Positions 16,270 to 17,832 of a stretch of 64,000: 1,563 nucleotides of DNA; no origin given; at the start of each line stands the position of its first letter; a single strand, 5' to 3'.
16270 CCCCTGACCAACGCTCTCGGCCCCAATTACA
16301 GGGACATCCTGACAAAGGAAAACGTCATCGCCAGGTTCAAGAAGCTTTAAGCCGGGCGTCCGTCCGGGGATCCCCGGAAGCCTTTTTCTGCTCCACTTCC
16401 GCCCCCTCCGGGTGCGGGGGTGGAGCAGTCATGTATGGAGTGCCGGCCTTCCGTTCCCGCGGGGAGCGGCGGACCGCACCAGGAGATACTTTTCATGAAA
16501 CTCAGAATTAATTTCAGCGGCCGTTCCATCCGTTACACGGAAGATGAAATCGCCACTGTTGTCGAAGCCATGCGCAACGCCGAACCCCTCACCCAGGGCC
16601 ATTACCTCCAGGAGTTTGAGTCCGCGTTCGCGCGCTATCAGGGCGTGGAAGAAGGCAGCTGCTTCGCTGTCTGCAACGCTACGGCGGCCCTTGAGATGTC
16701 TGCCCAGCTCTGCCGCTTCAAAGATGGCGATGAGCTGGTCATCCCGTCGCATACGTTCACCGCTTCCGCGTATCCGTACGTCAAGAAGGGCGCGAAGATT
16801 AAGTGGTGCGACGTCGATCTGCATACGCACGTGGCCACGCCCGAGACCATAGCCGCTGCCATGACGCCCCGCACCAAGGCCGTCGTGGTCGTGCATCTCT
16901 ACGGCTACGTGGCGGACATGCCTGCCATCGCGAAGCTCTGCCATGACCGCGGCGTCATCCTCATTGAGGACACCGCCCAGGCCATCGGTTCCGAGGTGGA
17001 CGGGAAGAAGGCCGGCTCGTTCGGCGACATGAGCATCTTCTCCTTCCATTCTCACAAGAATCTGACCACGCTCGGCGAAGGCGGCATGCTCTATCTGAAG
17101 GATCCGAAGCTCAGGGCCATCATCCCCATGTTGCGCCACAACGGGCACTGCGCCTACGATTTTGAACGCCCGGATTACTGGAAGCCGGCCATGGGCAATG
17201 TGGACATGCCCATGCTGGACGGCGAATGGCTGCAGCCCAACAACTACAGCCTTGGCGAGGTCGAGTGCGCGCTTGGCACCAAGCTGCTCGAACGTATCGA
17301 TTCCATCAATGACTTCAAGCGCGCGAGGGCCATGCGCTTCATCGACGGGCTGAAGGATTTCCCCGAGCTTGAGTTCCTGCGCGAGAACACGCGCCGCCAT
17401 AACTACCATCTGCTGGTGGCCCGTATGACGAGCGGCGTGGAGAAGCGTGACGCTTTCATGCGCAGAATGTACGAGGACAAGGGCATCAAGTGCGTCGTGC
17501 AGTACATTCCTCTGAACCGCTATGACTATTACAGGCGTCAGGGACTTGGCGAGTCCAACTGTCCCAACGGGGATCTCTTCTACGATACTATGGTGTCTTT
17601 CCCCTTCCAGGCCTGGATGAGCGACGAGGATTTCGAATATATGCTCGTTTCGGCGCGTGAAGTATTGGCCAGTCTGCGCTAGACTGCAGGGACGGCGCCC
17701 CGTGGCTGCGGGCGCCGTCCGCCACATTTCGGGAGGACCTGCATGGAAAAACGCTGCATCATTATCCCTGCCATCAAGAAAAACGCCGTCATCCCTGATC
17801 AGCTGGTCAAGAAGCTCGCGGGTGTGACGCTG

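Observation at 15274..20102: Incomplete Sps/Pse-like sugar-nucleotide cassette with an Fe-ADH-like enzyme and two different cytidylyltransferase homologs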

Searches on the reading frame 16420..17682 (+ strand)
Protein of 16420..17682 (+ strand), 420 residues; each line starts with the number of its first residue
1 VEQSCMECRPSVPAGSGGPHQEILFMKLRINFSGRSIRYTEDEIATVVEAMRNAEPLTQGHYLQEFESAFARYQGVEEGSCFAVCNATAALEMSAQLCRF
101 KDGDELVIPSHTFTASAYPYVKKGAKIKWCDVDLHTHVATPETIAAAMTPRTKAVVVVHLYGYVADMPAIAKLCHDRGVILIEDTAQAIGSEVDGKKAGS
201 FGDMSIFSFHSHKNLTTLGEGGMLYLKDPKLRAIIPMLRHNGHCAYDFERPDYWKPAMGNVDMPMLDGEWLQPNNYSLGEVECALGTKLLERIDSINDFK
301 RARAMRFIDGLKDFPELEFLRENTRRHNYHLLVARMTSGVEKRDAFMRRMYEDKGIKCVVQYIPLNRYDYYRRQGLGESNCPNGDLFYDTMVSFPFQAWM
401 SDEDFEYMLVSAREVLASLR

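Call 3: search_protein_families(library=pfam, proteins=[window:16420-17682:+], max_evalue=0.001)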
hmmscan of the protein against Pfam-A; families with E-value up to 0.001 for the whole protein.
window:16420-17682:+ (420 aa): 3 families
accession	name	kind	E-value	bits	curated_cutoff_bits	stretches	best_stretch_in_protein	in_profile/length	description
PF01041.23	DegT_DnrJ_EryC1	-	2.1e-84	284.2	19.8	1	41-407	5-354/360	DegT/DnrJ/EryC1/StrS aminotransferase family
PF00266.25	Aminotran_5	-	5.8e-11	42.4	21.5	1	84-237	67-224/371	Aminotransferase class-V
PF01053.26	Cys_Met_Meta_PP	-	0.00021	20.4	27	1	66-185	57-174/381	Cys/Met metabolism PLP-dependent enzyme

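Call 4: search_protein_families(library=ncbifam, proteins=[window:16420-17682:+], max_evalue=0.001)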
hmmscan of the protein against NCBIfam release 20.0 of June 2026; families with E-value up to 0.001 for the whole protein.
window:16420-17682:+ (420 aa): 17 families
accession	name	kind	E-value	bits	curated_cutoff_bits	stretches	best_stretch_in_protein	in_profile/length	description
TIGR03588.1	PseC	equivalog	1.1e-68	231.9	423.5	1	40-415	10-379/380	UDP-4-amino-4,6-dideoxy-N-acetyl-beta-L-altrosamine transaminase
NF008687.0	PRK11706.1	equivalog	1.2e-56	192.1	375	1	38-412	8-370/375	dTDP-4-amino-4,6-dideoxygalactose transaminase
NF008658.2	PRK11658.1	equivalog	7.5e-48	163.1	631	1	40-416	13-377/379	UDP-4-amino-4-deoxy-L-arabinose aminotransferase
TIGR02379.1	ECA_wecE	subfamily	2.6e-44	151.5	434.85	1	40-369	10-328/376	dTDP-4-amino-4,6-dideoxy-D-glucose transaminase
TIGR04181.1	NHT_00031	hypoth_equivalog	5e-44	150.6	420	2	42-239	11-221/359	LegC family aminotransferase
TIGR04427.1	PLP_DesI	equivalog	3.3e-36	125.2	650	1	53-242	43-228/390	dTDP-4-dehydro-6-deoxyglucose aminotransferase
NF011936.0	PRK15407.1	equivalog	3.6e-35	121.5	423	1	27-243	34-252/440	lipopolysaccharide biosynthesis protein RfbH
TIGR01979.1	sufS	subfamily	1.8e-09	36.9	475.1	1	81-238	83-245/403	SufS family cysteine desulfurase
TIGR01977.1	am_tr_V_EF2568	hypoth_equivalog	1.6e-08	34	377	1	52-230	35-216/376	cysteine desulfurase family protein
TIGR01976.1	am_tr_V_VC1184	hypoth_equivalog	3.1e-07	30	352.35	1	70-189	70-199/401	cysteine desulfurase-like protein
NF010611.0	PRK14012.1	equivalog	3.7e-07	29.4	548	1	122-239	118-233/406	IscS subfamily cysteine desulfurase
NF040779.1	Sec_lyase_SclA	exception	1.9e-06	27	525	1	81-254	64-240/378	selenocysteine lyase SclA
TIGR02006.1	IscS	equivalog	3.5e-05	23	643.2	1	123-233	115-224/402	IscS subfamily cysteine desulfurase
TIGR03403.1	nifS_epsilon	equivalog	0.00016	20.6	587.7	1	122-227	112-215/382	NifS family cysteine desulfurase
NF004650.0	PRK05994.1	equivalog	0.00042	19.2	667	1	82-188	82-188/427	O-acetylhomoserine aminocarboxypropyltransferase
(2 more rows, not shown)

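Call 6: search_solved_structures(query=window:16420-17682:+, max_evalue=1e-20)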
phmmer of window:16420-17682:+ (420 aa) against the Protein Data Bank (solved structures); distinct sequences matched with E-value up to 1e-20: 51.
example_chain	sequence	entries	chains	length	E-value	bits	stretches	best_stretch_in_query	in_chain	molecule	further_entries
5uid_A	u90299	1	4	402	5.4e-44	153.9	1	41-419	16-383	Aminotransferase TlmJ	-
1mdo_A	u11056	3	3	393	1.9e-37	132.3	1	43-415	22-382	ArnB aminotransferase | UDP-4-amino-4-deoxy-L-arabinose--oxoglutarate aminotransferase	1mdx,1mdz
3frk_A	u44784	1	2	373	8.5e-37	130.2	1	60-241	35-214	QdtB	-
4oca_A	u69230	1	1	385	1.3e-36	129.6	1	43-415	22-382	UDP-4-amino-4-deoxy-L-arabinose--oxoglutarate aminotransferase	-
7b0d_A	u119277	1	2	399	9.9e-36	126.7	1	40-406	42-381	Glutamine--scyllo-inositol transaminase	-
3bn1_A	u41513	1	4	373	6.1e-35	124.1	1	43-259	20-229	Perosamine synthetase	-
3dr7_A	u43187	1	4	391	6.6e-35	124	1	43-259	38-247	Putative perosamine synthetase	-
5w70_A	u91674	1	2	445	6.6e-35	124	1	61-340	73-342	L-glutamine:2-deoxy-scyllo-inosose aminotransferase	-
3dr4_A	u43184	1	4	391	3.7e-34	121.5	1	43-259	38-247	Putative perosamine synthetase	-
8sng_A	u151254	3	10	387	2.5e-33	118.8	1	42-411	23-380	UDP-4-amino-4-deoxy-L-arabinose--oxoglutarate aminotransferase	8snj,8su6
7b0m_AAA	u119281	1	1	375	1.2e-32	116.5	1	49-243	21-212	Sugar aminotransferase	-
2c7t_A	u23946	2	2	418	1.7e-32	116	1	64-322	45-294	GLUTAMINE-2-DEOXY-SCYLLO-INOSOSE AMINOTRANSFERASE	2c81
5w71_A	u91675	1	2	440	1.9e-32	115.9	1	64-322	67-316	L-glutamine:2-deoxy-scyllo-inosose aminotransferase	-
5u1z_A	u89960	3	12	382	2e-32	115.8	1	58-246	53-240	Putative aminotransferase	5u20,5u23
1b9i_A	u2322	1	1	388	6.4e-32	114.1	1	60-247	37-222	PROTEIN (3-AMINO-5-HYDROXYBENZOIC ACID SYNTHASE)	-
5k8b_A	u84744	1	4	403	7.3e-28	100.8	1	84-320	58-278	8-amino-3,8-dideoxy-alpha-D-manno-octulosonate transaminase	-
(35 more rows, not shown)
